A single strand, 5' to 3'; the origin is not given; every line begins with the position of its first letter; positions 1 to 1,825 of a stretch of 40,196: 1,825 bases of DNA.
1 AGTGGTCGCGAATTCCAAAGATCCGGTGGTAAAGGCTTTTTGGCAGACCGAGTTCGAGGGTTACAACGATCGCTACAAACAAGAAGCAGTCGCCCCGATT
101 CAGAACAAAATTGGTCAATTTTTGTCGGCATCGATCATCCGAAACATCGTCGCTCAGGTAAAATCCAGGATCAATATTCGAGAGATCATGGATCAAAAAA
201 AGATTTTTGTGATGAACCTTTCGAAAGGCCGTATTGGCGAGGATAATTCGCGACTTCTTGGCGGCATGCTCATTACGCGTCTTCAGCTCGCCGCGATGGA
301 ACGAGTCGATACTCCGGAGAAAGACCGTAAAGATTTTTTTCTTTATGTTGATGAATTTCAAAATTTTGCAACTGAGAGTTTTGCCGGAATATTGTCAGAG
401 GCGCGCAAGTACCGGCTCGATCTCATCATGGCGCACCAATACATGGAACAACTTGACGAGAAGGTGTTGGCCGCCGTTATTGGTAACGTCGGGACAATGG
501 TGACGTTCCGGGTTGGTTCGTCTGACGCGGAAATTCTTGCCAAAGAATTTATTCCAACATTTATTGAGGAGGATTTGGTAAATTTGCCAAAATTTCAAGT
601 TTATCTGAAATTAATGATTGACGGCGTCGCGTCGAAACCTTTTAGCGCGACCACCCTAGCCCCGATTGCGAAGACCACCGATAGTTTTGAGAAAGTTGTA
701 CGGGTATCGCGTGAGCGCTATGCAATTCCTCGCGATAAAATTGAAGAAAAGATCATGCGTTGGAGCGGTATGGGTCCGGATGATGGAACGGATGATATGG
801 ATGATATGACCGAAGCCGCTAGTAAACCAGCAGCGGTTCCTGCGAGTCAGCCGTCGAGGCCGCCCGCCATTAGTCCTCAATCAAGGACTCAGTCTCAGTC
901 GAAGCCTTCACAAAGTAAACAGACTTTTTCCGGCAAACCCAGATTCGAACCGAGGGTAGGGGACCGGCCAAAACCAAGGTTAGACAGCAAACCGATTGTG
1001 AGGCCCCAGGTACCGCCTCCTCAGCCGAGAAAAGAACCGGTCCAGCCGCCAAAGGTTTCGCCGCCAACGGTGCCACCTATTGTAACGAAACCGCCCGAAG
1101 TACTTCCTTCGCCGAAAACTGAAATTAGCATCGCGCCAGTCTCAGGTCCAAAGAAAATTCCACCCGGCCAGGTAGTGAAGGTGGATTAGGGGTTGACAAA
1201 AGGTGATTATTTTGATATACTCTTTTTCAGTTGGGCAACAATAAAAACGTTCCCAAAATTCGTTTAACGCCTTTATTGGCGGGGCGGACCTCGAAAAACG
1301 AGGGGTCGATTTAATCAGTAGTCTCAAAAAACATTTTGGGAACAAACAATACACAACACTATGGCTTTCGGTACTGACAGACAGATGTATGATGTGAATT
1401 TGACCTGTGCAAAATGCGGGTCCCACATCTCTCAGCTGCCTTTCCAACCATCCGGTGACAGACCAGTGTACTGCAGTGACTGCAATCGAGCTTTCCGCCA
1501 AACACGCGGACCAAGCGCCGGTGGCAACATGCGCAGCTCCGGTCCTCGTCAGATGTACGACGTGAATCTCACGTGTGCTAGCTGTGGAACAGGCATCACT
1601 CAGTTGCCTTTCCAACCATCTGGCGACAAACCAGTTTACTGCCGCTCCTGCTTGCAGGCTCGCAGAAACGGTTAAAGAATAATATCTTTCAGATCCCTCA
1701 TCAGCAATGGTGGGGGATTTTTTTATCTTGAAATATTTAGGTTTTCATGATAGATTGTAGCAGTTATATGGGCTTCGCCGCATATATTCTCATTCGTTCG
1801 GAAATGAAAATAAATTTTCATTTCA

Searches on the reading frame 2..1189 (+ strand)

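Call 10: search_protein_families(library=pfam, proteins=[window:2-1189:+])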
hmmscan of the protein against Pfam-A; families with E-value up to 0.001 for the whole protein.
window:2-1189:+ (395 aa): 1 family
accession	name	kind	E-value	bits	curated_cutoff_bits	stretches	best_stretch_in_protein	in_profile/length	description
PF12696.13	TraG-D_C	-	0.00019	21.8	22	1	114-173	4-68/126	TraM recognition site of TraD and TraG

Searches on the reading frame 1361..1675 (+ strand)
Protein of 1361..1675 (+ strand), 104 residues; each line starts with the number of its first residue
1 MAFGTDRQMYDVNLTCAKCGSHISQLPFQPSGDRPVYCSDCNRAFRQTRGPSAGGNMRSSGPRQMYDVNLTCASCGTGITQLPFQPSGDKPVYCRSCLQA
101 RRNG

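Call 10: search_protein_families(library=pfam, proteins=[window:1361-1675:+])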
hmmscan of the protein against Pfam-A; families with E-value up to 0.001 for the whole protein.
window:1361-1675:+ (104 aa): 3 families
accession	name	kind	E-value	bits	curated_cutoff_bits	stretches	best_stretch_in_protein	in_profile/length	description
PF23477.1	zf_Tbcl_2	-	1.7e-28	98.4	27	2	63-102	1-37/37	Probable treble clef zinc finger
PF13451.12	zf_Tbcl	-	4.2e-05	23.9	24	0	33-45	2-14/48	Probable treble clef domain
PF09723.15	Zn_ribbon_8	-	0.00072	20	34.4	0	16-45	8-37/41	Zinc ribbon domain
